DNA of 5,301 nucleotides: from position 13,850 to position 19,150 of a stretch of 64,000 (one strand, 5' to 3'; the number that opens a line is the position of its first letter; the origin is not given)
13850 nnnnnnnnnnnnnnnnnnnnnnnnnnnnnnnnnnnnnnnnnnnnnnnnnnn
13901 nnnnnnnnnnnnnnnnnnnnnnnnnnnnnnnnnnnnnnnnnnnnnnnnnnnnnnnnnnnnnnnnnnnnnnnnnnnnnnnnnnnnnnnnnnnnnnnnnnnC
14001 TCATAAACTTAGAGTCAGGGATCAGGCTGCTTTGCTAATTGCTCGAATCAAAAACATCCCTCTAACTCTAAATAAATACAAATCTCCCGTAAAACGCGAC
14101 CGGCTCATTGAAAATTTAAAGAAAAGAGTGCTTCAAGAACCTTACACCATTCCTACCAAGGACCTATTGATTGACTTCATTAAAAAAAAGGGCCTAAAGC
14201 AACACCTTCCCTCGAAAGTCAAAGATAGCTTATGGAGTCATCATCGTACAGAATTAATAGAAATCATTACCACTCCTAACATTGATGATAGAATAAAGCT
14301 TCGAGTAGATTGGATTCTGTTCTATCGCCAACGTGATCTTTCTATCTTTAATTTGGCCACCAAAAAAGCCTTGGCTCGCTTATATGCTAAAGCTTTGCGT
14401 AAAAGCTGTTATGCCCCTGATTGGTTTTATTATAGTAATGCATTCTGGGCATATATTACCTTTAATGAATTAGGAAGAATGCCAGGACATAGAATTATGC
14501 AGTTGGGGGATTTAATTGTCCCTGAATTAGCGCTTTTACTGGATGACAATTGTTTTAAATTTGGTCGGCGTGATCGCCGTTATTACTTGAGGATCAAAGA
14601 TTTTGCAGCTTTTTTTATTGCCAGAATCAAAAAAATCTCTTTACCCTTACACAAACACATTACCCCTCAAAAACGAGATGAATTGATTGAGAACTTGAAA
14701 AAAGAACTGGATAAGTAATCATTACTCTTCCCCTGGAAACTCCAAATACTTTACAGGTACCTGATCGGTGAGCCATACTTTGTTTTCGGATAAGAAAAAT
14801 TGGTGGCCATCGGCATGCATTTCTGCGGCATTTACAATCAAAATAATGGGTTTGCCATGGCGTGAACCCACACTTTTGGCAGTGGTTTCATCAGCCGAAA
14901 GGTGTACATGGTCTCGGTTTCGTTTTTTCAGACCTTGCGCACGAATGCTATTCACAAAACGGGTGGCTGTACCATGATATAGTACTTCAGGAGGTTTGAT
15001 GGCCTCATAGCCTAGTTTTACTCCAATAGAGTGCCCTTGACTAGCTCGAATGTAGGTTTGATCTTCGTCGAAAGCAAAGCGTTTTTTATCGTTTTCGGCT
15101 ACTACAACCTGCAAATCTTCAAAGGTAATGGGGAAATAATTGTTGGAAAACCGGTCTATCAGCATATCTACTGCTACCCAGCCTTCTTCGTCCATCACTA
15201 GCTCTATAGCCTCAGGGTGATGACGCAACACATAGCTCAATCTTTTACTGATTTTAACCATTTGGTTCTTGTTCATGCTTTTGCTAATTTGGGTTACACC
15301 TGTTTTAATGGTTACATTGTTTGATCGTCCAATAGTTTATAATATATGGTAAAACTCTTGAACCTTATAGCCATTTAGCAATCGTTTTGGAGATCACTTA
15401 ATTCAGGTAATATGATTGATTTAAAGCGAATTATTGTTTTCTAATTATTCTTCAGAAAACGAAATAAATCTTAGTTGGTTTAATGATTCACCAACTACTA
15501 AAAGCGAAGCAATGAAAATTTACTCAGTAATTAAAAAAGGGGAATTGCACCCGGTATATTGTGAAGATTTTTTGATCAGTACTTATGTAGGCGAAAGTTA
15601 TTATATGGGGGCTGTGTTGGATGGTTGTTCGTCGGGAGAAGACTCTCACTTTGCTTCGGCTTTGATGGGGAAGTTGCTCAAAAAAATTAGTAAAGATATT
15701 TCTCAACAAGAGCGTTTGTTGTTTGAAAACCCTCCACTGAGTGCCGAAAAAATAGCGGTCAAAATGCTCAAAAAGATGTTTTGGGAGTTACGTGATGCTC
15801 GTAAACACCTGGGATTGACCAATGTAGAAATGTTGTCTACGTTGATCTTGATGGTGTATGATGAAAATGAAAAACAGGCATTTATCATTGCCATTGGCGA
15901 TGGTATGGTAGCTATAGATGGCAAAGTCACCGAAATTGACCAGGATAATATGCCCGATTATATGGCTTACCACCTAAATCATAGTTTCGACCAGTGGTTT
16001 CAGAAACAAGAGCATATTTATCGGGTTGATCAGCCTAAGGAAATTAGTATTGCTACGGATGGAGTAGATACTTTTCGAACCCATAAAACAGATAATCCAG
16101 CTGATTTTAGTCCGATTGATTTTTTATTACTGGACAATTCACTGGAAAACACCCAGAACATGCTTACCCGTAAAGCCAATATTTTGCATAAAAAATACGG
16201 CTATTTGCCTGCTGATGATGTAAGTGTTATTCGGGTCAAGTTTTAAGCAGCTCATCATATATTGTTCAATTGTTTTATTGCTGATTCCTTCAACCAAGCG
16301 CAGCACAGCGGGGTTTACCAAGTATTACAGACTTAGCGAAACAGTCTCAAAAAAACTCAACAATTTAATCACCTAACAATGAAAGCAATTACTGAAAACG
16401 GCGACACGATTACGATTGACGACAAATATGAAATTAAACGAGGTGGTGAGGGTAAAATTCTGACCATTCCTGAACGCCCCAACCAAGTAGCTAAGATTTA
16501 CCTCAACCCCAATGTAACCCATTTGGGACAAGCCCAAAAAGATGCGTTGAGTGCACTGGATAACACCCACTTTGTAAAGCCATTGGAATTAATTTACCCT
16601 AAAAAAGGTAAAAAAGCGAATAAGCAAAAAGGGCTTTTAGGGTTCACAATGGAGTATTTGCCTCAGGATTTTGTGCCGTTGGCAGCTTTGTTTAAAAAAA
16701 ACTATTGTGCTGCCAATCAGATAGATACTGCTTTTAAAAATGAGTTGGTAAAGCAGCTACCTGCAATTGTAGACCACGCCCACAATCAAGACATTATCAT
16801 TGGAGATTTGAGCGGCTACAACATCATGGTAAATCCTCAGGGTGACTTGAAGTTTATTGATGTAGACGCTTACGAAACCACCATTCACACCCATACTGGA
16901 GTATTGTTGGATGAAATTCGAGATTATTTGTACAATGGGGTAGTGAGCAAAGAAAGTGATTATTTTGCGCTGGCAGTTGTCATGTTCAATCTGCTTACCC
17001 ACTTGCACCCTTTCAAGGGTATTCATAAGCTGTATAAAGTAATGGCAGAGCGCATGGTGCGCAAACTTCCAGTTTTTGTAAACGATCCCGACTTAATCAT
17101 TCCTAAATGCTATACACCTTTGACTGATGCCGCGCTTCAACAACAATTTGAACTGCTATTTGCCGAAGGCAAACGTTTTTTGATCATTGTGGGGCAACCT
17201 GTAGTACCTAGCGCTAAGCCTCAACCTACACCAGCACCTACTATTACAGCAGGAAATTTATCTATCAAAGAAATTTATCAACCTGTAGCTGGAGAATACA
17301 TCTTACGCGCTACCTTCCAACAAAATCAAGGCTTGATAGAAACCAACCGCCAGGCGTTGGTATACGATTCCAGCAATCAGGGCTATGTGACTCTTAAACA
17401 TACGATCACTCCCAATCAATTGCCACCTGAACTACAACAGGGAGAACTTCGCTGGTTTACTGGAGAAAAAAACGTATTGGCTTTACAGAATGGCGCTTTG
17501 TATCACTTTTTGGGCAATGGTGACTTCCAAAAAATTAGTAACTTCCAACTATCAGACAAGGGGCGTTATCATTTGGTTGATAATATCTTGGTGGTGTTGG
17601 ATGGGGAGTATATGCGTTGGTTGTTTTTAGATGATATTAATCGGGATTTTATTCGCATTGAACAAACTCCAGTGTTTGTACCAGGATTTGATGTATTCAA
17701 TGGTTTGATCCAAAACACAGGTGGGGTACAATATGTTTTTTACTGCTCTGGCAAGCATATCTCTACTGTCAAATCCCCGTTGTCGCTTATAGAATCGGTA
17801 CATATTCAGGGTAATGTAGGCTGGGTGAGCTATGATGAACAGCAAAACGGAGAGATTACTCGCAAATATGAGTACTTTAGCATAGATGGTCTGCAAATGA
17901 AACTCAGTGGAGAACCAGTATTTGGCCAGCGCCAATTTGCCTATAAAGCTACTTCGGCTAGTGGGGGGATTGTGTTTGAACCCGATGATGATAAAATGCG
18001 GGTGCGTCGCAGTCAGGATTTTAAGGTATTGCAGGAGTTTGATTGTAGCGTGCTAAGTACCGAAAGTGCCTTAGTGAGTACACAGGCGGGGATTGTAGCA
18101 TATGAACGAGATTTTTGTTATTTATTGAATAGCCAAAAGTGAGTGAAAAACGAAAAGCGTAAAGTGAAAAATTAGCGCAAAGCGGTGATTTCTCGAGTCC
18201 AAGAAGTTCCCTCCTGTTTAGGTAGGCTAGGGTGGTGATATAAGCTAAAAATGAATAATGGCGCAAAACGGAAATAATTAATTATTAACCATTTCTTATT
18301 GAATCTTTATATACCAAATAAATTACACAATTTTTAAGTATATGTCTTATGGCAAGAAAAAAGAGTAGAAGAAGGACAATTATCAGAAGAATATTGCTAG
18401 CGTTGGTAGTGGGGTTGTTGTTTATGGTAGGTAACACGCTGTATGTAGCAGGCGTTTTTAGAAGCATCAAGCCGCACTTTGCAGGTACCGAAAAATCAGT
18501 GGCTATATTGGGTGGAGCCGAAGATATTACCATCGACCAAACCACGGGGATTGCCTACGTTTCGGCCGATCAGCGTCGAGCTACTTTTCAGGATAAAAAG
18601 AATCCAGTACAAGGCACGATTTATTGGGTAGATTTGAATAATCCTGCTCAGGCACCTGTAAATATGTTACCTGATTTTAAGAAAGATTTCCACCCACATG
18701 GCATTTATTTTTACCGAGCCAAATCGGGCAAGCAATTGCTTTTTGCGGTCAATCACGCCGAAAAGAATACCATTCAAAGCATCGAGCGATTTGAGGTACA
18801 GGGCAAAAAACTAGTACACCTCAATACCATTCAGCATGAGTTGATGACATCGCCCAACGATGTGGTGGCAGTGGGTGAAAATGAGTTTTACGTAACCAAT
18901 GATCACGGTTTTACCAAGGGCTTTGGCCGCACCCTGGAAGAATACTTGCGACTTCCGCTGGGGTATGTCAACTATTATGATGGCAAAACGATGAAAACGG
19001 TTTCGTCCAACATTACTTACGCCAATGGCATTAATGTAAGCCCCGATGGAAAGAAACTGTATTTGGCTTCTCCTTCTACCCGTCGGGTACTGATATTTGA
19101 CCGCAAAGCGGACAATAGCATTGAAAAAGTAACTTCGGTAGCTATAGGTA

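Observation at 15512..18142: PP2C_2 phosphatase plus atypical Ser/Thr kinase-like dyad (TerY-P-like) with no vWA partner, next to KptA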

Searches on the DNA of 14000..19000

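Call 78: search_rna_families(source=window, start=14000, end=19000, threshold=evalue, max_evalue=1)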
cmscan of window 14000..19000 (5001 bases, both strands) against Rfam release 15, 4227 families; matches with E-value up to 1: 1.
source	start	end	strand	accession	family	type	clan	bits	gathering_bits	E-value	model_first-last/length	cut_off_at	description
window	17088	17175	-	RF01929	bxd_1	Gene; lncRNA;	-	22.1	75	0.11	1-86/86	no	Bithoraxoid conserved region 1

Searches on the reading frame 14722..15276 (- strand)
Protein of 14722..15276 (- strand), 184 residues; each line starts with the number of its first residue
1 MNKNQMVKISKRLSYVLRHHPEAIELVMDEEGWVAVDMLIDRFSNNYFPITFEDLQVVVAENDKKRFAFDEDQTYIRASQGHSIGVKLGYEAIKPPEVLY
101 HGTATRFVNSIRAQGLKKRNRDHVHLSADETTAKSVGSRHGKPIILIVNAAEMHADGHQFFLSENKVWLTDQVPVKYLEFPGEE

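Call 3: search_protein_families(library=pfam, proteins=[window:14722-15276:-], max_evalue=1)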
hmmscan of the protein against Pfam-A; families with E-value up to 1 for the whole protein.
window:14722-15276:- (184 aa): 2 families
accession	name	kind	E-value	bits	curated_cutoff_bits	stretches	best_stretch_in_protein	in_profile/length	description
PF01885.22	PTS_2-RNA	-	5.3e-55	186.6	26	1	5-171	2-176/177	RNA 2'-phosphotransferase, Tpt1 / KptA family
PF00644.27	PARP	-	0.092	12.7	26.7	1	83-117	48-70/199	Poly(ADP-ribose) polymerase catalytic domain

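Call 4: search_protein_families(library=padloc, proteins=[window:14722-15276:-], max_evalue=1)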
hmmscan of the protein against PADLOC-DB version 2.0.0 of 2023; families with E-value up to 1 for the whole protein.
window:14722-15276:- (184 aa): 0 families

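Call 5: search_protein_families(library=ncbifam, proteins=[window:14722-15276:-], max_evalue=1)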
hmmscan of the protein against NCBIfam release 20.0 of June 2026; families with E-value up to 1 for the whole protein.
window:14722-15276:- (184 aa): 4 families
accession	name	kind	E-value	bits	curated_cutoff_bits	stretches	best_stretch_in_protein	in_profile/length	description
NF002014.0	PRK00819.1-4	equivalog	2.7e-78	262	239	1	1-180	1-180/182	RNA 2'-phosphotransferase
NF002013.0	PRK00819.1-2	equivalog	3.6e-55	186.3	231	1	2-178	3-178/183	RNA 2'-phosphotransferase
NF002012.0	PRK00819.1-1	equivalog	5.7e-52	176.2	233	1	2-180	5-184/184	RNA 2'-phosphotransferase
NF002015.0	PRK00819.1-5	equivalog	4e-34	118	279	1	2-179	30-205/210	RNA 2'-phosphotransferase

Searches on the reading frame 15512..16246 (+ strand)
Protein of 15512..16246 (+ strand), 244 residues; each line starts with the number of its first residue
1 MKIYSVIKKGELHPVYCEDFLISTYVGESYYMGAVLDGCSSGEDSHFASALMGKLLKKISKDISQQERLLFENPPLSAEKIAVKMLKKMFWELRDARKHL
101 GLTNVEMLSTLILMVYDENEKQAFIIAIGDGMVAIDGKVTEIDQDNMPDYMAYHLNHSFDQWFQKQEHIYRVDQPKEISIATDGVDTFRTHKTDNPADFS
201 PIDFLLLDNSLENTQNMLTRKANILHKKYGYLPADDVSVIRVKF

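Call 3: search_protein_families(library=pfam, proteins=[window:15512-16246:+], max_evalue=1)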
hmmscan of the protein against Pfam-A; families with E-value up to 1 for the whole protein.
window:15512-16246:+ (244 aa): 2 families
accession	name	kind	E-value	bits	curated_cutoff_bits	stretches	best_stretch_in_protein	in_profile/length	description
PF13672.11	PP2C_2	-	4.5e-13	49.6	24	1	17-192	12-182/209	Protein phosphatase 2C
PF00548.26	Peptidase_C3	-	0.17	12.2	22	1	81-155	76-144/174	3C cysteine protease (picornain 3C)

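Call 4: search_protein_families(library=padloc, proteins=[window:15512-16246:+], max_evalue=1)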
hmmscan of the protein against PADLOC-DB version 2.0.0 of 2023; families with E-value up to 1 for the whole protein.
window:15512-16246:+ (244 aa): 0 families

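Call 5: search_protein_families(library=ncbifam, proteins=[window:15512-16246:+], max_evalue=1)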
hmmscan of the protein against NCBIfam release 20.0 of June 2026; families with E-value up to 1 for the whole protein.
window:15512-16246:+ (244 aa): 2 families
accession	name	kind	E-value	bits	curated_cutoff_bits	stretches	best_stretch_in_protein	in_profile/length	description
NF007820.0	PRK10529.1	equivalog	0.028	13.8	325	0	189-230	142-182/225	two-component system response regulator KdpE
TIGR00534.1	OpcA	equivalog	0.16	11.1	256.25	1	91-128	15-52/313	glucose-6-phosphate dehydrogenase assembly protein OpcA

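Call 7: search_solved_structures(query=window:15512-16246:+, max_evalue=1, show_alignments=1)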
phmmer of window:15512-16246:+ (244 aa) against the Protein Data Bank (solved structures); distinct sequences matched with E-value up to 1: 0.

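Call 51: search_protein_families(library=phrogs, proteins=[window:15512-16246:+], max_evalue=0.001)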
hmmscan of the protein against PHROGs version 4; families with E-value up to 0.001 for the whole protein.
window:15512-16246:+ (244 aa): 0 families
